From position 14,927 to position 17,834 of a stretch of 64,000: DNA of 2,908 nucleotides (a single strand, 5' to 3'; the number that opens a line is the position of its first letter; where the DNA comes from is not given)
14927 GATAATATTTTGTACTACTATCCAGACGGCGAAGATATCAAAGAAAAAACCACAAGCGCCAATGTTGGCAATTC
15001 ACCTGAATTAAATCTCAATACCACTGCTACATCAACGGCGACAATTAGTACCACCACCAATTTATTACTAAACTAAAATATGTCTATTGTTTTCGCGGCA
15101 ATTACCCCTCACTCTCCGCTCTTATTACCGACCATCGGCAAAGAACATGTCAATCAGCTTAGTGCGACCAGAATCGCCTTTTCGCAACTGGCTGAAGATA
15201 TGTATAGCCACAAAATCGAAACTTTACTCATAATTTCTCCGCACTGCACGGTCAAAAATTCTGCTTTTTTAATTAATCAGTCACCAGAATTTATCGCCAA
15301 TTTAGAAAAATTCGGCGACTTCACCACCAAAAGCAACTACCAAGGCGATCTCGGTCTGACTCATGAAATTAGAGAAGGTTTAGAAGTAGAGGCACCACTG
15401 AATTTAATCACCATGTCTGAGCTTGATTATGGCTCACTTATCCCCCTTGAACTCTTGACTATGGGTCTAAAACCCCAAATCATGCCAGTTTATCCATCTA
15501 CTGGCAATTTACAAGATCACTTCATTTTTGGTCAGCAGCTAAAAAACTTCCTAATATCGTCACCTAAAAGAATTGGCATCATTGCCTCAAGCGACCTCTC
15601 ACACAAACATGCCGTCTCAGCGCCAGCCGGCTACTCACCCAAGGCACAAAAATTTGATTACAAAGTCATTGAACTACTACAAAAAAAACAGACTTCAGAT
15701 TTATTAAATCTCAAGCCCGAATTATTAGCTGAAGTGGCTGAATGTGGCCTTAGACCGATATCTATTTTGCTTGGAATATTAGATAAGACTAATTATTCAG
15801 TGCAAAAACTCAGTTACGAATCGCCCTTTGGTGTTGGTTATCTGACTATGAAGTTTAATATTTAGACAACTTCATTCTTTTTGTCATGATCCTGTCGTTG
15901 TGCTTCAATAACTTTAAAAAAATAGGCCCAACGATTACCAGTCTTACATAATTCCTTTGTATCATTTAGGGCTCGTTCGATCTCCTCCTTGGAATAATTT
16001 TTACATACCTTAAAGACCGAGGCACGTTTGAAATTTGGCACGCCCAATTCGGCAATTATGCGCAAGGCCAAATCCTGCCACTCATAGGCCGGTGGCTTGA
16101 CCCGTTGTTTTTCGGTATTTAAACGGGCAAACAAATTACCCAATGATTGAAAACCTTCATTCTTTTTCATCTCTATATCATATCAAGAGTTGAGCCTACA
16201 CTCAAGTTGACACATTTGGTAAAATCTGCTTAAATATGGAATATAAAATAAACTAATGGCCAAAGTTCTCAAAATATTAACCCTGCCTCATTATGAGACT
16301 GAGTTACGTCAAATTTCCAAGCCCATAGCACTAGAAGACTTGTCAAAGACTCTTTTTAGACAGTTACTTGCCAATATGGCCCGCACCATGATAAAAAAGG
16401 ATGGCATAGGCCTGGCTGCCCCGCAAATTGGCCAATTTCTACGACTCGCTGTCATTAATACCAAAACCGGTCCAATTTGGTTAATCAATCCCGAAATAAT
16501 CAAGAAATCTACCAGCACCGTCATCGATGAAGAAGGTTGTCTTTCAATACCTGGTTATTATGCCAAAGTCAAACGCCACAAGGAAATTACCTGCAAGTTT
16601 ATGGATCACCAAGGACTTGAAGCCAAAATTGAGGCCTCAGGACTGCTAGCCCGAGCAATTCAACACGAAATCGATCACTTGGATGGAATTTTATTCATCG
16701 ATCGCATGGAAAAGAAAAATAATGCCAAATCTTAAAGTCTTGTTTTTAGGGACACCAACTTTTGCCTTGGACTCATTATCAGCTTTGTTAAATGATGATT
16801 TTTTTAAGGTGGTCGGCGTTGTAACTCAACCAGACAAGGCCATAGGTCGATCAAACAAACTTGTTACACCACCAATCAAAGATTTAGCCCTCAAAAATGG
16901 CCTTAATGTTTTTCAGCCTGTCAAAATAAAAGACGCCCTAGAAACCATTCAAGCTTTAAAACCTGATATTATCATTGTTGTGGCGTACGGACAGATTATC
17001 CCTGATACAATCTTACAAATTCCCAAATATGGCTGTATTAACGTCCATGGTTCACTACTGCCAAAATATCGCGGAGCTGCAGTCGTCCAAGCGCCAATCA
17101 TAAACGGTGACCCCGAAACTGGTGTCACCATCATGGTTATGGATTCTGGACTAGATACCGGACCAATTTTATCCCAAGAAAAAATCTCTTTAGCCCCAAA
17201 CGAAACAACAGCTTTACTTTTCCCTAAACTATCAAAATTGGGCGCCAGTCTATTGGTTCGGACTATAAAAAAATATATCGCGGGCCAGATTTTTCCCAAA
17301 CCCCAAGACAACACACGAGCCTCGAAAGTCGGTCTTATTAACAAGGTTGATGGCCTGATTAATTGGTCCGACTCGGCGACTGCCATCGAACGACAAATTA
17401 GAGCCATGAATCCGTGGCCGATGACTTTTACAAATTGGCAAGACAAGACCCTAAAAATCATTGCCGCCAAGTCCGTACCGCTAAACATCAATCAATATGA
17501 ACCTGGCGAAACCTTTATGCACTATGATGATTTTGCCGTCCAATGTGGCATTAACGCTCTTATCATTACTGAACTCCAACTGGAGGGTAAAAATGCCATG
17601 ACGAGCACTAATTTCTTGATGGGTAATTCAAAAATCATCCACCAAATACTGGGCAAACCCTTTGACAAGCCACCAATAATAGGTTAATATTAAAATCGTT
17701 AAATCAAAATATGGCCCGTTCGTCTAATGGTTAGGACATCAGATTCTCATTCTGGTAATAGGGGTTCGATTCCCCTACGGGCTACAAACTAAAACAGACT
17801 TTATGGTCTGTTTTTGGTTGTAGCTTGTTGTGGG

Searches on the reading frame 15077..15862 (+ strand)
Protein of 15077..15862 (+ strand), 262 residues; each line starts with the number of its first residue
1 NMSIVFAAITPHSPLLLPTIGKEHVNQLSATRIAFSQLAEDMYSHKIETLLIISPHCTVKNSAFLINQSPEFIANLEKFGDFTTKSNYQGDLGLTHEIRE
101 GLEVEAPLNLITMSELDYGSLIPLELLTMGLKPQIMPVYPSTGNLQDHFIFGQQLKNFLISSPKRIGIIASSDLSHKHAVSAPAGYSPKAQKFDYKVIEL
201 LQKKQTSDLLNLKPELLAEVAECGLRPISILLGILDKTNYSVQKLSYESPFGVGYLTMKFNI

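Call 70: search_protein_families(library=pfam, proteins=[window:15077-15862:+], max_evalue=0.001)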
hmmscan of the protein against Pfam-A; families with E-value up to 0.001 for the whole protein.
window:15077-15862:+ (262 aa): 2 families
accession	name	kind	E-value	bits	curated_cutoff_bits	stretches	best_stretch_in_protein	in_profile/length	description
PF02900.23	LigB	-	4e-28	98.7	26.3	1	7-255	2-266/269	Catalytic LigB subunit of aromatic ring-opening dioxygenase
PF01875.22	Memo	-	1.6e-05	24.7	27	1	125-247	129-249/269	Memo-like protein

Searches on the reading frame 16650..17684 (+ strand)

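Call 78: search_protein_families(library=pfam, proteins=[window:16650-17684:+], max_evalue=0.00001)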
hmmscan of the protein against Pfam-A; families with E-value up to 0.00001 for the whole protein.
window:16650-17684:+ (345 aa): 2 families
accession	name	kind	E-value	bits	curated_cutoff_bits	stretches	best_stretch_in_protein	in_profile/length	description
PF00551.24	Formyl_trans_N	-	4.8e-40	137.7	26.1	1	29-206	2-181/181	Formyl transferase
PF02911.23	Formyl_trans_C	-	2.8e-24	85.6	21.1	1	230-326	2-99/100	Formyl transferase, C-terminal domain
